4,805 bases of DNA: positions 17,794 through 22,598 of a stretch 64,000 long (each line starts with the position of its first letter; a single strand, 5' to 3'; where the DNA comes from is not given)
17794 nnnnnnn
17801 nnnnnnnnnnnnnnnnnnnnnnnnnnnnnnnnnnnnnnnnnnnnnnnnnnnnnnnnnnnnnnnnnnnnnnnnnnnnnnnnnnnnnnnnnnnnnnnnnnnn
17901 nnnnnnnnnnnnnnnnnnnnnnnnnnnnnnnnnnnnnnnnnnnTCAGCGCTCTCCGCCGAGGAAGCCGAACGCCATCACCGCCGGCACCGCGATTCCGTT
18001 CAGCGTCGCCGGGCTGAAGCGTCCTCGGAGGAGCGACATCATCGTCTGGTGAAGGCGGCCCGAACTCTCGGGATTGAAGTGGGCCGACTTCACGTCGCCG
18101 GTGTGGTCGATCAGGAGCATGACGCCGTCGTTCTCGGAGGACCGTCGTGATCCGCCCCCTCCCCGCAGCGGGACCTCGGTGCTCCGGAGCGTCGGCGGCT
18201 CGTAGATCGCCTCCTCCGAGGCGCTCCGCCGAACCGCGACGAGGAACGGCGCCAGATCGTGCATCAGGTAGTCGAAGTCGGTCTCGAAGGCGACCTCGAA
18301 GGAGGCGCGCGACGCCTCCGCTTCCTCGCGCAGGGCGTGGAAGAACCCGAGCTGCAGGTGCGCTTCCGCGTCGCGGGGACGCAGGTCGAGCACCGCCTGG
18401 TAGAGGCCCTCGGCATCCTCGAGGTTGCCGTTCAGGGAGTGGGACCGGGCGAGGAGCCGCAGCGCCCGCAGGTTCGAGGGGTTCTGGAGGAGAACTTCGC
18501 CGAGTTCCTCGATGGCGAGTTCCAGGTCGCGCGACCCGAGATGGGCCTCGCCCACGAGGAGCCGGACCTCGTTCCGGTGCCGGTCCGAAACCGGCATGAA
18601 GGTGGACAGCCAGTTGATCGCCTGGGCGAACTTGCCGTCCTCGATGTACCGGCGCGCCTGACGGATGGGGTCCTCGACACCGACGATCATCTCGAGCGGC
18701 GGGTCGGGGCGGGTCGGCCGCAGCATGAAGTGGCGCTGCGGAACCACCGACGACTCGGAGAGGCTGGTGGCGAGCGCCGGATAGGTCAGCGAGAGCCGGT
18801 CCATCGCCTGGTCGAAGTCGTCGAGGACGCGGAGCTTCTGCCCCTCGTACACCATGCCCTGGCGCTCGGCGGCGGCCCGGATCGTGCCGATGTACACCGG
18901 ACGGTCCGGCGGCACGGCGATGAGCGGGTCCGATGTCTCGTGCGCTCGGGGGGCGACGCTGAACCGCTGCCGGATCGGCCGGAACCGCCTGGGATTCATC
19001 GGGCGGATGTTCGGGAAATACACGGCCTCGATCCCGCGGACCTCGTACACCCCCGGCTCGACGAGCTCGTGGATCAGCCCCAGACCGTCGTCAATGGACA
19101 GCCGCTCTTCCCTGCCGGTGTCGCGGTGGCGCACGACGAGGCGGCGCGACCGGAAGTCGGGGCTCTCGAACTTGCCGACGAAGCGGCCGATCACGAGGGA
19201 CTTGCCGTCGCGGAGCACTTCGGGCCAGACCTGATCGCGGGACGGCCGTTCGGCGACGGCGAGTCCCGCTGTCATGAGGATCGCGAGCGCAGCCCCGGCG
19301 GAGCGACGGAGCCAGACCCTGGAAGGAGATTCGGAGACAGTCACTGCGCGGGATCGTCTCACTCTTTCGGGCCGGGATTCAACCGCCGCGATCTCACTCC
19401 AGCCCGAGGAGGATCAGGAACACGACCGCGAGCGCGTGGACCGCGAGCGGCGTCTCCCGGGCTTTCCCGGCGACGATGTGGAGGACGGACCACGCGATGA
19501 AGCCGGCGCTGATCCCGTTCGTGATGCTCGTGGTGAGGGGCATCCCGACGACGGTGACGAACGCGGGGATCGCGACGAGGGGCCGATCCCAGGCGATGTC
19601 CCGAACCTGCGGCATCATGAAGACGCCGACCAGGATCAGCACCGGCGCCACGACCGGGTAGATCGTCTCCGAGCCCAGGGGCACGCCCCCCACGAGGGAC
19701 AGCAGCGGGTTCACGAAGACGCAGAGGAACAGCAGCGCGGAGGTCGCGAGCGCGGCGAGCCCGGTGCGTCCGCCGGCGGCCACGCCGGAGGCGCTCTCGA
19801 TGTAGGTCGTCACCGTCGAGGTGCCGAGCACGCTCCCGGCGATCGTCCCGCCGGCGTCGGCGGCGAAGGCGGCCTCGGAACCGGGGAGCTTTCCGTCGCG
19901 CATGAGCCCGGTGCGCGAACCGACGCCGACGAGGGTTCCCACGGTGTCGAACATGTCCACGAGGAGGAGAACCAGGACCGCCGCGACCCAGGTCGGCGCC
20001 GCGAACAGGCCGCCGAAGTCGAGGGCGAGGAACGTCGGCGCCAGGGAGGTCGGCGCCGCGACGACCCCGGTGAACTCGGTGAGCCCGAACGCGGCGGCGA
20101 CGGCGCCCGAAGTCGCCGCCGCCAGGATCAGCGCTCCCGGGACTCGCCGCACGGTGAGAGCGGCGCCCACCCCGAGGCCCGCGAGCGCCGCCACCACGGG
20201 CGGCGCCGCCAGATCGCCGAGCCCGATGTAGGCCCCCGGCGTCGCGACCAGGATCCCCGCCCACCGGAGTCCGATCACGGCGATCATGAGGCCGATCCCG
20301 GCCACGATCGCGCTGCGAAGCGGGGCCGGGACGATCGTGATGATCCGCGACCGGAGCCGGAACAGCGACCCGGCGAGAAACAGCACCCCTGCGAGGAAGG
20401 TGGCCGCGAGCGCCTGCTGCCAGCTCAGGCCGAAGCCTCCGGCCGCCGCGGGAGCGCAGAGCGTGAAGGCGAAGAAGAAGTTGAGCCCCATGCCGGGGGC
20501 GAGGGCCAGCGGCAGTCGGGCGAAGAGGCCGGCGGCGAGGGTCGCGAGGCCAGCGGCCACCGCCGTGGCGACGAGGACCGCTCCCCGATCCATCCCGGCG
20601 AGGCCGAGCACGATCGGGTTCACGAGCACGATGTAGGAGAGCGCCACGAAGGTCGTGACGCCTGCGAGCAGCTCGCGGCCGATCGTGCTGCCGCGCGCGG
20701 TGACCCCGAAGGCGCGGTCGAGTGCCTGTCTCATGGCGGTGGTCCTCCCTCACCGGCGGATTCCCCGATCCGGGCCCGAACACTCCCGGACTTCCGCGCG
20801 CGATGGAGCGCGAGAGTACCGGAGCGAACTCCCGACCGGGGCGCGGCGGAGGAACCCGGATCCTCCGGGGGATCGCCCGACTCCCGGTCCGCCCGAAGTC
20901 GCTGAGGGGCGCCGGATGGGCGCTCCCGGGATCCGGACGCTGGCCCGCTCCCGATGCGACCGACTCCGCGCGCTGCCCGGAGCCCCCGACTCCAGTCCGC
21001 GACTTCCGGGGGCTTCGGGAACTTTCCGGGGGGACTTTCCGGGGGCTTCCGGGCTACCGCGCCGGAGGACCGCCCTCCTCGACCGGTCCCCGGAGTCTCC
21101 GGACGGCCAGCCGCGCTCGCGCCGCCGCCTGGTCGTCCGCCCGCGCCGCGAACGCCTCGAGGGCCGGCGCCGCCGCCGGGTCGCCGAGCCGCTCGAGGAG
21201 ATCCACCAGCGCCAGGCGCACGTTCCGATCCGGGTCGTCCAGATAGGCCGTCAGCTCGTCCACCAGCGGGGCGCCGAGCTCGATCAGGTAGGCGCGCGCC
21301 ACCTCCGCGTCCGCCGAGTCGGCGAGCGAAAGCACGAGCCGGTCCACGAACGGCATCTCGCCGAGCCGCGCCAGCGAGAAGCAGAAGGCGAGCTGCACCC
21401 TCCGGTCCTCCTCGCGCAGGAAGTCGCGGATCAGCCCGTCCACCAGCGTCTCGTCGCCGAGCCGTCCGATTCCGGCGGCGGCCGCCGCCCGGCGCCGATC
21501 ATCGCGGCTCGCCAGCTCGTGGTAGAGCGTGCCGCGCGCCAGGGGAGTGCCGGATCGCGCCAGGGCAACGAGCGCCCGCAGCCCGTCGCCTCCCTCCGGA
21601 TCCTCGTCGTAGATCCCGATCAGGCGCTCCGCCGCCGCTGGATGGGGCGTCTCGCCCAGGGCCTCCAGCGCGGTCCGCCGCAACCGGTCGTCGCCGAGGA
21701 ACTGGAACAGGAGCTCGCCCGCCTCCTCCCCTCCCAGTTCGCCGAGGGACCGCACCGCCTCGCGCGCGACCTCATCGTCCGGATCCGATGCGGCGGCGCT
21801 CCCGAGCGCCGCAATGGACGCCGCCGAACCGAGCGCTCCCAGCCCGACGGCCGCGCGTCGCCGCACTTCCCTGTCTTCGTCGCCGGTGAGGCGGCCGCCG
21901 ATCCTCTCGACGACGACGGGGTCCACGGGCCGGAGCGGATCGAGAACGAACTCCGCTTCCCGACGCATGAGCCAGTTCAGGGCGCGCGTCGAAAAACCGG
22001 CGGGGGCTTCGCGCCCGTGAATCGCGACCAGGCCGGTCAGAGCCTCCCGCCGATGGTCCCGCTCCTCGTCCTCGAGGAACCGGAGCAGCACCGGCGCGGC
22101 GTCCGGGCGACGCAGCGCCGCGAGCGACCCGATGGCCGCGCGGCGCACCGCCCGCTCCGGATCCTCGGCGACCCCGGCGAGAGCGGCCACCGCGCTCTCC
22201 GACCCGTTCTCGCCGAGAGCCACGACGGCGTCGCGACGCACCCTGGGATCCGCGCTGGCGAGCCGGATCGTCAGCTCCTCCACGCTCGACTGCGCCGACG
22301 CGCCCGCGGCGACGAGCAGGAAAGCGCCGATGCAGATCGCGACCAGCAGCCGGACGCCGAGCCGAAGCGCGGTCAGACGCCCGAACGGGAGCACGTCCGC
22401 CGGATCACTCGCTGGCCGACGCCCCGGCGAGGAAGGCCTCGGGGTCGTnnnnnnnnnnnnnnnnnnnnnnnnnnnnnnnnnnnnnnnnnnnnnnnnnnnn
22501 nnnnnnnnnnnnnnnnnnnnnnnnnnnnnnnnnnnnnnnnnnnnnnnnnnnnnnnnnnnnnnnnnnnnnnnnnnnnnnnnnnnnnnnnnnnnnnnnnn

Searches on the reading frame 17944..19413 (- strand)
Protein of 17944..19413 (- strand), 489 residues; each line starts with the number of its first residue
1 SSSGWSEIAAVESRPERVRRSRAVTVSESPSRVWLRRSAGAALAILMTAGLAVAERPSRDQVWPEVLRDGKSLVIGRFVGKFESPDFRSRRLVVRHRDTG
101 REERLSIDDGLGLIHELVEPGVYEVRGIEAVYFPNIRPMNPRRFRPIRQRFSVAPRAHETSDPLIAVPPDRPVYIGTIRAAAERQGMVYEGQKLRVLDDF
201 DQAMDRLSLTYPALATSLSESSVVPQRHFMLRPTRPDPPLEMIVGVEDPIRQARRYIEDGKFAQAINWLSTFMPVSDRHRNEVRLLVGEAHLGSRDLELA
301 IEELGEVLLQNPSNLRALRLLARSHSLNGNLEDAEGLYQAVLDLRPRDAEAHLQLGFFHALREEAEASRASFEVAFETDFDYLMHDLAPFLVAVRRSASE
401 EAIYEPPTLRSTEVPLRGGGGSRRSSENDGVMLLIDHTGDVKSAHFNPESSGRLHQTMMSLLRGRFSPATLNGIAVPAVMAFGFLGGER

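Call 61: search_protein_families(library=pfam, proteins=[window:17944-19413:-], max_evalue=0.001)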
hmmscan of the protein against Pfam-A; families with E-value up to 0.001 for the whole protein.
window:17944-19413:- (489 aa): 6 families
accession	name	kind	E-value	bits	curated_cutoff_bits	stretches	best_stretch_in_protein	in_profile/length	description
PF13432.12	TPR_16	-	8.2e-09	36.2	32.7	1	288-348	4-64/65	Tetratricopeptide repeat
PF14559.12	TPR_19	-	7.8e-08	33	25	1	292-352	2-62/68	Tetratricopeptide repeat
PF07719.23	TPR_2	-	3.4e-07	30.3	27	0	316-348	2-34/34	Tetratricopeptide repeat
PF13414.12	TPR_11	-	1.4e-06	28.4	26.8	0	329-357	8-36/42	TPR repeat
PF13428.12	TPR_14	-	2.4e-06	28.1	23.5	1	316-356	2-42/44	Tetratricopeptide repeat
PF13431.12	TPR_17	-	2.8e-05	24.5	24.4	0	337-364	1-28/34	Tetratricopeptide repeat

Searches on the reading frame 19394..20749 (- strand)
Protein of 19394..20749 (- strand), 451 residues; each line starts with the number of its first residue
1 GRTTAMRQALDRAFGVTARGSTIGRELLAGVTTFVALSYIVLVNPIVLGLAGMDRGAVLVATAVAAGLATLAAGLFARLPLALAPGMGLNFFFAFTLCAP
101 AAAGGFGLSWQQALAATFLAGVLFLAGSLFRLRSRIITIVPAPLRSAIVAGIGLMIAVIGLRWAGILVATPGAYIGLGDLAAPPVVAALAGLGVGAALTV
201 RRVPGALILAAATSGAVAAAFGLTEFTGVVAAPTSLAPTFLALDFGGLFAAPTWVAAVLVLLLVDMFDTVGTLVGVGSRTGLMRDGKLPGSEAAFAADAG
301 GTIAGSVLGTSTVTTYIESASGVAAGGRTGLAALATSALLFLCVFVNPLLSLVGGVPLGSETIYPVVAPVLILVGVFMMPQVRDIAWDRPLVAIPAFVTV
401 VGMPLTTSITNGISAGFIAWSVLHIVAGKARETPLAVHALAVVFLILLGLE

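Call 61: search_protein_families(library=pfam, proteins=[window:19394-20749:-], max_evalue=0.001)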
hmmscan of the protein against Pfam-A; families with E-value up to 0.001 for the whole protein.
window:19394-20749:- (451 aa): 1 family
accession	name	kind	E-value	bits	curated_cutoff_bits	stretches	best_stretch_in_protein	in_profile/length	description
PF00860.26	Xan_ur_permease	-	7.2e-25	87.9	27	1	26-404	3-382/389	Permease family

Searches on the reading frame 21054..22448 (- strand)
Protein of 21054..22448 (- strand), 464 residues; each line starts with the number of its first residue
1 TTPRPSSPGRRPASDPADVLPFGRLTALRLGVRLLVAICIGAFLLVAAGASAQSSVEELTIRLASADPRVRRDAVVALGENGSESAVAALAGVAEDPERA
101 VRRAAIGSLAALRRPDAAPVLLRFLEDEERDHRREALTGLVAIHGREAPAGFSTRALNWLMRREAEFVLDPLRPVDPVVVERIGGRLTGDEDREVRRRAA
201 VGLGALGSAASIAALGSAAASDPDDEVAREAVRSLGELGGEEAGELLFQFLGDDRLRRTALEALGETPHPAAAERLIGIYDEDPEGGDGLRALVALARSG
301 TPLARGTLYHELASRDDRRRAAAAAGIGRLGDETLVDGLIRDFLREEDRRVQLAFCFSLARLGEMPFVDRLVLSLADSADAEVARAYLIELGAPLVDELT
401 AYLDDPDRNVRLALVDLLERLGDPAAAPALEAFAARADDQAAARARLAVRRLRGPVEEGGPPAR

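Call 61: search_protein_families(library=pfam, proteins=[window:21054-22448:-], max_evalue=0.001)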
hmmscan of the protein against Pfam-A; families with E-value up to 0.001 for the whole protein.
window:21054-22448:- (464 aa): 5 families
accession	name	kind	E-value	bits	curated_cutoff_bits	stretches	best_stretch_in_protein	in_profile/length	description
PF13646.12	HEAT_2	-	2e-52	175.9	27.7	7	57-137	2-84/88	HEAT repeats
PF03130.22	HEAT_PBS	-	1e-15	56.9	20.9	0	101-127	1-27/27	PBS lyase HEAT-like repeat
PF02985.28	HEAT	-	1.7e-12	46.7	23.5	0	396-421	2-27/31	HEAT repeat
PF11838.14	ERAP1_C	-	4.3e-06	26.8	38.2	0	66-130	164-231/318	ERAP1-like C-terminal domain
PF00514.29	Arm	-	0.00054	20.4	20.6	0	63-79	21-37/41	Armadillo/beta-catenin-like repeat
